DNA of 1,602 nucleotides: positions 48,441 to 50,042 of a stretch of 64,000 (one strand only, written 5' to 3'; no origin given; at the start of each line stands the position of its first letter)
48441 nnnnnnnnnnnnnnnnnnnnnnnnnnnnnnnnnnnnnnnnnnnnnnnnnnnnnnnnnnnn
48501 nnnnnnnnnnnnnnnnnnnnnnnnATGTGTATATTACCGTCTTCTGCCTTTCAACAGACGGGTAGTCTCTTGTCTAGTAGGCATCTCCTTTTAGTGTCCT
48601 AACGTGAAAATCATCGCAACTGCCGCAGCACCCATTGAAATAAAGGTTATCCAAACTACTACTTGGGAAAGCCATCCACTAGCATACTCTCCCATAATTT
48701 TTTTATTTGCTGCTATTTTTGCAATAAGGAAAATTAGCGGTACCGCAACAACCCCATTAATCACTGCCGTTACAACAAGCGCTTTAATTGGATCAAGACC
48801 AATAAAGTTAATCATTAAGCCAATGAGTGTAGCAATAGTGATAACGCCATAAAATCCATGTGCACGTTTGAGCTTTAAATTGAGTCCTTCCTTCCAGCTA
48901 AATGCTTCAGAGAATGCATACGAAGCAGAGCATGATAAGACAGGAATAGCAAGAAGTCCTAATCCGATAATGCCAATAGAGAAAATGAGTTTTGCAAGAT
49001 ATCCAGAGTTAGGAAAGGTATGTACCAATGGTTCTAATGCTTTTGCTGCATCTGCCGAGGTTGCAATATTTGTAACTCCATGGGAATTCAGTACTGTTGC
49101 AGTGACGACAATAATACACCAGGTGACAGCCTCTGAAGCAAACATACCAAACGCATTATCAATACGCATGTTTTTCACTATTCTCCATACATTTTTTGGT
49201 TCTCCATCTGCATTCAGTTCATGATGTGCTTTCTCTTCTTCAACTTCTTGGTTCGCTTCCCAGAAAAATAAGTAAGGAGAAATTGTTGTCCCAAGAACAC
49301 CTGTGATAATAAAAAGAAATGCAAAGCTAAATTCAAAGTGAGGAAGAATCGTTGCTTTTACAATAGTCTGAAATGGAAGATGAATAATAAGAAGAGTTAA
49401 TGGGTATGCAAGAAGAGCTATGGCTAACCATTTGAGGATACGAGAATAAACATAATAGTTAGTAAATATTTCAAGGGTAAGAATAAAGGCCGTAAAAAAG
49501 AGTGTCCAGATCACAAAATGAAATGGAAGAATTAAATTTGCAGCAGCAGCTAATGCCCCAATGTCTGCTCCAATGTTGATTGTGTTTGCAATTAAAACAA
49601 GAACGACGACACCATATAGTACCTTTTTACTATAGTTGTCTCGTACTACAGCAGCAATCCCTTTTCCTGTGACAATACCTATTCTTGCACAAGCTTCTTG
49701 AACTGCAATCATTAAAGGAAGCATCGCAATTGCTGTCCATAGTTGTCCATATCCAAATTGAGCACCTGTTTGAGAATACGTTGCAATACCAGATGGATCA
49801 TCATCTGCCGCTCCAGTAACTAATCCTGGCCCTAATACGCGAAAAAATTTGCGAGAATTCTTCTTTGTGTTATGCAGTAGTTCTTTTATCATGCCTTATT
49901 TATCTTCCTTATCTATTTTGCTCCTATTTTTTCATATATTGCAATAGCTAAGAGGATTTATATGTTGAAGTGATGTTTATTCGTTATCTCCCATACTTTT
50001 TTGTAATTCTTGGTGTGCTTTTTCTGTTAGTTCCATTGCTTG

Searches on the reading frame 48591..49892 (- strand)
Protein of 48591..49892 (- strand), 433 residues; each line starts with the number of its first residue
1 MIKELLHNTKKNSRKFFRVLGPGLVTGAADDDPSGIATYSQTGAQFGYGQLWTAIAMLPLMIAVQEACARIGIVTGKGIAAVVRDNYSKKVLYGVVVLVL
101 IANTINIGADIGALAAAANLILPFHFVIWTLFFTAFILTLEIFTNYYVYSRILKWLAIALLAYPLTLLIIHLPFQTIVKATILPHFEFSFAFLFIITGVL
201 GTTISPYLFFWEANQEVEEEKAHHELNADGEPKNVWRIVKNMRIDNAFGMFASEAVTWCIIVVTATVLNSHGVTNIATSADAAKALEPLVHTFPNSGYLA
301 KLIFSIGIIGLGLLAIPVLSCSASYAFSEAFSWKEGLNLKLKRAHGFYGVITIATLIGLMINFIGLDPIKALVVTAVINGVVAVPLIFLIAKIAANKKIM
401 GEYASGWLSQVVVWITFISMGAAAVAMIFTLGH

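Call 49: search_protein_families(library=ncbifam, proteins=[window:48591-49892:-], max_evalue=1e-10)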
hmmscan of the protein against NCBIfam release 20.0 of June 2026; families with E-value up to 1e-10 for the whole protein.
window:48591-49892:- (433 aa): 2 families
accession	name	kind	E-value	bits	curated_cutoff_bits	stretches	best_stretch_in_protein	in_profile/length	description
NF001923.0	PRK00701.1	subfamily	4.5e-28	98.1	430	1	7-429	24-433/439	Mn(2+) uptake NRAMP transporter MntH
TIGR01197.1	nramp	subfamily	1e-13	51.4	272.5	1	14-399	1-389/390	metal ion transporter, metal ion (Mn2+/Fe2+) transporter (Nramp) family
